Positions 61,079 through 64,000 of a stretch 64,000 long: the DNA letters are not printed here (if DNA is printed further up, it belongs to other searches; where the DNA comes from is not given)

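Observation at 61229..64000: Na+/H+ exchanger with a cyclic-nucleotide-binding-like cytosolic tail (partial gene at window edge)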

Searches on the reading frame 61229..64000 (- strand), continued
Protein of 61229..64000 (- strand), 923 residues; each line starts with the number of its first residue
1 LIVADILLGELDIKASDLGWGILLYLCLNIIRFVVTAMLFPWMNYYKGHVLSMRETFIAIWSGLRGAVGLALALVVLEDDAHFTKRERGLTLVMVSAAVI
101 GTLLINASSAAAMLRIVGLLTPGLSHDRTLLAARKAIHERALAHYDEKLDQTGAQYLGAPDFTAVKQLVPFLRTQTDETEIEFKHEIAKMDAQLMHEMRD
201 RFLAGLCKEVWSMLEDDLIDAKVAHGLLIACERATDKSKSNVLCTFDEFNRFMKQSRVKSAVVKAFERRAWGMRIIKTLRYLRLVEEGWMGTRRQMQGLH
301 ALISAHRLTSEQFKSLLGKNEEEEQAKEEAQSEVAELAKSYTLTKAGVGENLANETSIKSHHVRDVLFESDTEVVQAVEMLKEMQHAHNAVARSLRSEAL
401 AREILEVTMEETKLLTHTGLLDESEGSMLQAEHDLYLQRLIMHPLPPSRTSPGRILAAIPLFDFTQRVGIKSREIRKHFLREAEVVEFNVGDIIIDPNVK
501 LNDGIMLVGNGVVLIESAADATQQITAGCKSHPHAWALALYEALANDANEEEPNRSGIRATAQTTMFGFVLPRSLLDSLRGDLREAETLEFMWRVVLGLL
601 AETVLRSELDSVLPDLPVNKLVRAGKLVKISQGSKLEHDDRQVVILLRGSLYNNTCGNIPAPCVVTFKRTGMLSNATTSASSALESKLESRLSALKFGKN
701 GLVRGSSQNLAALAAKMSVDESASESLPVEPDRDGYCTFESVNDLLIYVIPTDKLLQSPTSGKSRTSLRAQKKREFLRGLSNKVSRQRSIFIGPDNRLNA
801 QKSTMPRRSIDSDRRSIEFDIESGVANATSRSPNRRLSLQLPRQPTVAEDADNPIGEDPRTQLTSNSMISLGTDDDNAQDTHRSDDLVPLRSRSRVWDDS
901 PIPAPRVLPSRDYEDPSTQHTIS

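Call 13: search_solved_structures(query=A1, max_evalue=0.01, show_alignments=4)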
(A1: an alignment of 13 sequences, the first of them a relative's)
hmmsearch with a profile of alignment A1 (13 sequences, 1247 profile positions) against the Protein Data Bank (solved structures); distinct sequences matched with E-value up to 0.01: 31.
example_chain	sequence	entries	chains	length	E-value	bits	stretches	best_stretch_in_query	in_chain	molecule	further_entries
8iwo_A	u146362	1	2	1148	2.5e-177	595.2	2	30-602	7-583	OsSOS1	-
8j2m_A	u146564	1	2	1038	8.1e-175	586.9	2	30-602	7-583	Na+/H+ antiporter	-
7y3e_A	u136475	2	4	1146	4.2e-173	581.2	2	7-579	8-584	Sodium/hydrogen exchanger 7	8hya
8jd9_A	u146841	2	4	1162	4.2e-170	571.3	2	30-579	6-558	Sodium/hydrogen exchanger 7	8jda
8xq7_A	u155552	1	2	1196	7.6e-130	438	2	24-570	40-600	Sperm-specific sodium proton exchanger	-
8xq8_A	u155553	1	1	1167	1e-129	437.5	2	24-570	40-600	Sperm-specific sodium proton exchanger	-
8otq_A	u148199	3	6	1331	6.4e-129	434.9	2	24-570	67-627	Sperm-specific sodium proton exchanger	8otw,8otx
8pd2_A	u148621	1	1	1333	6.5e-129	434.9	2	24-570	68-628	Sperm-specific sodium proton exchanger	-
8pcz_A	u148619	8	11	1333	6.5e-129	434.9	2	24-570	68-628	Sperm-specific sodium proton exchanger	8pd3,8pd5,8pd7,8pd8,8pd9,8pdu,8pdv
8u6z_A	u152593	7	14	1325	7.8e-129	434.6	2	24-570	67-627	Sperm-specific sodium proton exchanger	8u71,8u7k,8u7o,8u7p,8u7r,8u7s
8xpq_A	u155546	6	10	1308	1.1e-128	434.1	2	24-570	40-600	Sperm-specific sodium proton exchanger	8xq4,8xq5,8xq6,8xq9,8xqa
8u73_A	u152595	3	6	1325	2.4e-127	429.7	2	24-570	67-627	Sperm-specific sodium proton exchanger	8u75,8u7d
7dsv_A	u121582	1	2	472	1.1e-21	79.6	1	100-441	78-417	Sodium/hydrogen exchanger 1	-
7dsx_B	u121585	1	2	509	1.4e-21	79.3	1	100-441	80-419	Sodium/hydrogen exchanger 1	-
23xi_A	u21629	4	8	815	4.8e-21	77.6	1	100-440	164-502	Sodium/hydrogen exchanger 1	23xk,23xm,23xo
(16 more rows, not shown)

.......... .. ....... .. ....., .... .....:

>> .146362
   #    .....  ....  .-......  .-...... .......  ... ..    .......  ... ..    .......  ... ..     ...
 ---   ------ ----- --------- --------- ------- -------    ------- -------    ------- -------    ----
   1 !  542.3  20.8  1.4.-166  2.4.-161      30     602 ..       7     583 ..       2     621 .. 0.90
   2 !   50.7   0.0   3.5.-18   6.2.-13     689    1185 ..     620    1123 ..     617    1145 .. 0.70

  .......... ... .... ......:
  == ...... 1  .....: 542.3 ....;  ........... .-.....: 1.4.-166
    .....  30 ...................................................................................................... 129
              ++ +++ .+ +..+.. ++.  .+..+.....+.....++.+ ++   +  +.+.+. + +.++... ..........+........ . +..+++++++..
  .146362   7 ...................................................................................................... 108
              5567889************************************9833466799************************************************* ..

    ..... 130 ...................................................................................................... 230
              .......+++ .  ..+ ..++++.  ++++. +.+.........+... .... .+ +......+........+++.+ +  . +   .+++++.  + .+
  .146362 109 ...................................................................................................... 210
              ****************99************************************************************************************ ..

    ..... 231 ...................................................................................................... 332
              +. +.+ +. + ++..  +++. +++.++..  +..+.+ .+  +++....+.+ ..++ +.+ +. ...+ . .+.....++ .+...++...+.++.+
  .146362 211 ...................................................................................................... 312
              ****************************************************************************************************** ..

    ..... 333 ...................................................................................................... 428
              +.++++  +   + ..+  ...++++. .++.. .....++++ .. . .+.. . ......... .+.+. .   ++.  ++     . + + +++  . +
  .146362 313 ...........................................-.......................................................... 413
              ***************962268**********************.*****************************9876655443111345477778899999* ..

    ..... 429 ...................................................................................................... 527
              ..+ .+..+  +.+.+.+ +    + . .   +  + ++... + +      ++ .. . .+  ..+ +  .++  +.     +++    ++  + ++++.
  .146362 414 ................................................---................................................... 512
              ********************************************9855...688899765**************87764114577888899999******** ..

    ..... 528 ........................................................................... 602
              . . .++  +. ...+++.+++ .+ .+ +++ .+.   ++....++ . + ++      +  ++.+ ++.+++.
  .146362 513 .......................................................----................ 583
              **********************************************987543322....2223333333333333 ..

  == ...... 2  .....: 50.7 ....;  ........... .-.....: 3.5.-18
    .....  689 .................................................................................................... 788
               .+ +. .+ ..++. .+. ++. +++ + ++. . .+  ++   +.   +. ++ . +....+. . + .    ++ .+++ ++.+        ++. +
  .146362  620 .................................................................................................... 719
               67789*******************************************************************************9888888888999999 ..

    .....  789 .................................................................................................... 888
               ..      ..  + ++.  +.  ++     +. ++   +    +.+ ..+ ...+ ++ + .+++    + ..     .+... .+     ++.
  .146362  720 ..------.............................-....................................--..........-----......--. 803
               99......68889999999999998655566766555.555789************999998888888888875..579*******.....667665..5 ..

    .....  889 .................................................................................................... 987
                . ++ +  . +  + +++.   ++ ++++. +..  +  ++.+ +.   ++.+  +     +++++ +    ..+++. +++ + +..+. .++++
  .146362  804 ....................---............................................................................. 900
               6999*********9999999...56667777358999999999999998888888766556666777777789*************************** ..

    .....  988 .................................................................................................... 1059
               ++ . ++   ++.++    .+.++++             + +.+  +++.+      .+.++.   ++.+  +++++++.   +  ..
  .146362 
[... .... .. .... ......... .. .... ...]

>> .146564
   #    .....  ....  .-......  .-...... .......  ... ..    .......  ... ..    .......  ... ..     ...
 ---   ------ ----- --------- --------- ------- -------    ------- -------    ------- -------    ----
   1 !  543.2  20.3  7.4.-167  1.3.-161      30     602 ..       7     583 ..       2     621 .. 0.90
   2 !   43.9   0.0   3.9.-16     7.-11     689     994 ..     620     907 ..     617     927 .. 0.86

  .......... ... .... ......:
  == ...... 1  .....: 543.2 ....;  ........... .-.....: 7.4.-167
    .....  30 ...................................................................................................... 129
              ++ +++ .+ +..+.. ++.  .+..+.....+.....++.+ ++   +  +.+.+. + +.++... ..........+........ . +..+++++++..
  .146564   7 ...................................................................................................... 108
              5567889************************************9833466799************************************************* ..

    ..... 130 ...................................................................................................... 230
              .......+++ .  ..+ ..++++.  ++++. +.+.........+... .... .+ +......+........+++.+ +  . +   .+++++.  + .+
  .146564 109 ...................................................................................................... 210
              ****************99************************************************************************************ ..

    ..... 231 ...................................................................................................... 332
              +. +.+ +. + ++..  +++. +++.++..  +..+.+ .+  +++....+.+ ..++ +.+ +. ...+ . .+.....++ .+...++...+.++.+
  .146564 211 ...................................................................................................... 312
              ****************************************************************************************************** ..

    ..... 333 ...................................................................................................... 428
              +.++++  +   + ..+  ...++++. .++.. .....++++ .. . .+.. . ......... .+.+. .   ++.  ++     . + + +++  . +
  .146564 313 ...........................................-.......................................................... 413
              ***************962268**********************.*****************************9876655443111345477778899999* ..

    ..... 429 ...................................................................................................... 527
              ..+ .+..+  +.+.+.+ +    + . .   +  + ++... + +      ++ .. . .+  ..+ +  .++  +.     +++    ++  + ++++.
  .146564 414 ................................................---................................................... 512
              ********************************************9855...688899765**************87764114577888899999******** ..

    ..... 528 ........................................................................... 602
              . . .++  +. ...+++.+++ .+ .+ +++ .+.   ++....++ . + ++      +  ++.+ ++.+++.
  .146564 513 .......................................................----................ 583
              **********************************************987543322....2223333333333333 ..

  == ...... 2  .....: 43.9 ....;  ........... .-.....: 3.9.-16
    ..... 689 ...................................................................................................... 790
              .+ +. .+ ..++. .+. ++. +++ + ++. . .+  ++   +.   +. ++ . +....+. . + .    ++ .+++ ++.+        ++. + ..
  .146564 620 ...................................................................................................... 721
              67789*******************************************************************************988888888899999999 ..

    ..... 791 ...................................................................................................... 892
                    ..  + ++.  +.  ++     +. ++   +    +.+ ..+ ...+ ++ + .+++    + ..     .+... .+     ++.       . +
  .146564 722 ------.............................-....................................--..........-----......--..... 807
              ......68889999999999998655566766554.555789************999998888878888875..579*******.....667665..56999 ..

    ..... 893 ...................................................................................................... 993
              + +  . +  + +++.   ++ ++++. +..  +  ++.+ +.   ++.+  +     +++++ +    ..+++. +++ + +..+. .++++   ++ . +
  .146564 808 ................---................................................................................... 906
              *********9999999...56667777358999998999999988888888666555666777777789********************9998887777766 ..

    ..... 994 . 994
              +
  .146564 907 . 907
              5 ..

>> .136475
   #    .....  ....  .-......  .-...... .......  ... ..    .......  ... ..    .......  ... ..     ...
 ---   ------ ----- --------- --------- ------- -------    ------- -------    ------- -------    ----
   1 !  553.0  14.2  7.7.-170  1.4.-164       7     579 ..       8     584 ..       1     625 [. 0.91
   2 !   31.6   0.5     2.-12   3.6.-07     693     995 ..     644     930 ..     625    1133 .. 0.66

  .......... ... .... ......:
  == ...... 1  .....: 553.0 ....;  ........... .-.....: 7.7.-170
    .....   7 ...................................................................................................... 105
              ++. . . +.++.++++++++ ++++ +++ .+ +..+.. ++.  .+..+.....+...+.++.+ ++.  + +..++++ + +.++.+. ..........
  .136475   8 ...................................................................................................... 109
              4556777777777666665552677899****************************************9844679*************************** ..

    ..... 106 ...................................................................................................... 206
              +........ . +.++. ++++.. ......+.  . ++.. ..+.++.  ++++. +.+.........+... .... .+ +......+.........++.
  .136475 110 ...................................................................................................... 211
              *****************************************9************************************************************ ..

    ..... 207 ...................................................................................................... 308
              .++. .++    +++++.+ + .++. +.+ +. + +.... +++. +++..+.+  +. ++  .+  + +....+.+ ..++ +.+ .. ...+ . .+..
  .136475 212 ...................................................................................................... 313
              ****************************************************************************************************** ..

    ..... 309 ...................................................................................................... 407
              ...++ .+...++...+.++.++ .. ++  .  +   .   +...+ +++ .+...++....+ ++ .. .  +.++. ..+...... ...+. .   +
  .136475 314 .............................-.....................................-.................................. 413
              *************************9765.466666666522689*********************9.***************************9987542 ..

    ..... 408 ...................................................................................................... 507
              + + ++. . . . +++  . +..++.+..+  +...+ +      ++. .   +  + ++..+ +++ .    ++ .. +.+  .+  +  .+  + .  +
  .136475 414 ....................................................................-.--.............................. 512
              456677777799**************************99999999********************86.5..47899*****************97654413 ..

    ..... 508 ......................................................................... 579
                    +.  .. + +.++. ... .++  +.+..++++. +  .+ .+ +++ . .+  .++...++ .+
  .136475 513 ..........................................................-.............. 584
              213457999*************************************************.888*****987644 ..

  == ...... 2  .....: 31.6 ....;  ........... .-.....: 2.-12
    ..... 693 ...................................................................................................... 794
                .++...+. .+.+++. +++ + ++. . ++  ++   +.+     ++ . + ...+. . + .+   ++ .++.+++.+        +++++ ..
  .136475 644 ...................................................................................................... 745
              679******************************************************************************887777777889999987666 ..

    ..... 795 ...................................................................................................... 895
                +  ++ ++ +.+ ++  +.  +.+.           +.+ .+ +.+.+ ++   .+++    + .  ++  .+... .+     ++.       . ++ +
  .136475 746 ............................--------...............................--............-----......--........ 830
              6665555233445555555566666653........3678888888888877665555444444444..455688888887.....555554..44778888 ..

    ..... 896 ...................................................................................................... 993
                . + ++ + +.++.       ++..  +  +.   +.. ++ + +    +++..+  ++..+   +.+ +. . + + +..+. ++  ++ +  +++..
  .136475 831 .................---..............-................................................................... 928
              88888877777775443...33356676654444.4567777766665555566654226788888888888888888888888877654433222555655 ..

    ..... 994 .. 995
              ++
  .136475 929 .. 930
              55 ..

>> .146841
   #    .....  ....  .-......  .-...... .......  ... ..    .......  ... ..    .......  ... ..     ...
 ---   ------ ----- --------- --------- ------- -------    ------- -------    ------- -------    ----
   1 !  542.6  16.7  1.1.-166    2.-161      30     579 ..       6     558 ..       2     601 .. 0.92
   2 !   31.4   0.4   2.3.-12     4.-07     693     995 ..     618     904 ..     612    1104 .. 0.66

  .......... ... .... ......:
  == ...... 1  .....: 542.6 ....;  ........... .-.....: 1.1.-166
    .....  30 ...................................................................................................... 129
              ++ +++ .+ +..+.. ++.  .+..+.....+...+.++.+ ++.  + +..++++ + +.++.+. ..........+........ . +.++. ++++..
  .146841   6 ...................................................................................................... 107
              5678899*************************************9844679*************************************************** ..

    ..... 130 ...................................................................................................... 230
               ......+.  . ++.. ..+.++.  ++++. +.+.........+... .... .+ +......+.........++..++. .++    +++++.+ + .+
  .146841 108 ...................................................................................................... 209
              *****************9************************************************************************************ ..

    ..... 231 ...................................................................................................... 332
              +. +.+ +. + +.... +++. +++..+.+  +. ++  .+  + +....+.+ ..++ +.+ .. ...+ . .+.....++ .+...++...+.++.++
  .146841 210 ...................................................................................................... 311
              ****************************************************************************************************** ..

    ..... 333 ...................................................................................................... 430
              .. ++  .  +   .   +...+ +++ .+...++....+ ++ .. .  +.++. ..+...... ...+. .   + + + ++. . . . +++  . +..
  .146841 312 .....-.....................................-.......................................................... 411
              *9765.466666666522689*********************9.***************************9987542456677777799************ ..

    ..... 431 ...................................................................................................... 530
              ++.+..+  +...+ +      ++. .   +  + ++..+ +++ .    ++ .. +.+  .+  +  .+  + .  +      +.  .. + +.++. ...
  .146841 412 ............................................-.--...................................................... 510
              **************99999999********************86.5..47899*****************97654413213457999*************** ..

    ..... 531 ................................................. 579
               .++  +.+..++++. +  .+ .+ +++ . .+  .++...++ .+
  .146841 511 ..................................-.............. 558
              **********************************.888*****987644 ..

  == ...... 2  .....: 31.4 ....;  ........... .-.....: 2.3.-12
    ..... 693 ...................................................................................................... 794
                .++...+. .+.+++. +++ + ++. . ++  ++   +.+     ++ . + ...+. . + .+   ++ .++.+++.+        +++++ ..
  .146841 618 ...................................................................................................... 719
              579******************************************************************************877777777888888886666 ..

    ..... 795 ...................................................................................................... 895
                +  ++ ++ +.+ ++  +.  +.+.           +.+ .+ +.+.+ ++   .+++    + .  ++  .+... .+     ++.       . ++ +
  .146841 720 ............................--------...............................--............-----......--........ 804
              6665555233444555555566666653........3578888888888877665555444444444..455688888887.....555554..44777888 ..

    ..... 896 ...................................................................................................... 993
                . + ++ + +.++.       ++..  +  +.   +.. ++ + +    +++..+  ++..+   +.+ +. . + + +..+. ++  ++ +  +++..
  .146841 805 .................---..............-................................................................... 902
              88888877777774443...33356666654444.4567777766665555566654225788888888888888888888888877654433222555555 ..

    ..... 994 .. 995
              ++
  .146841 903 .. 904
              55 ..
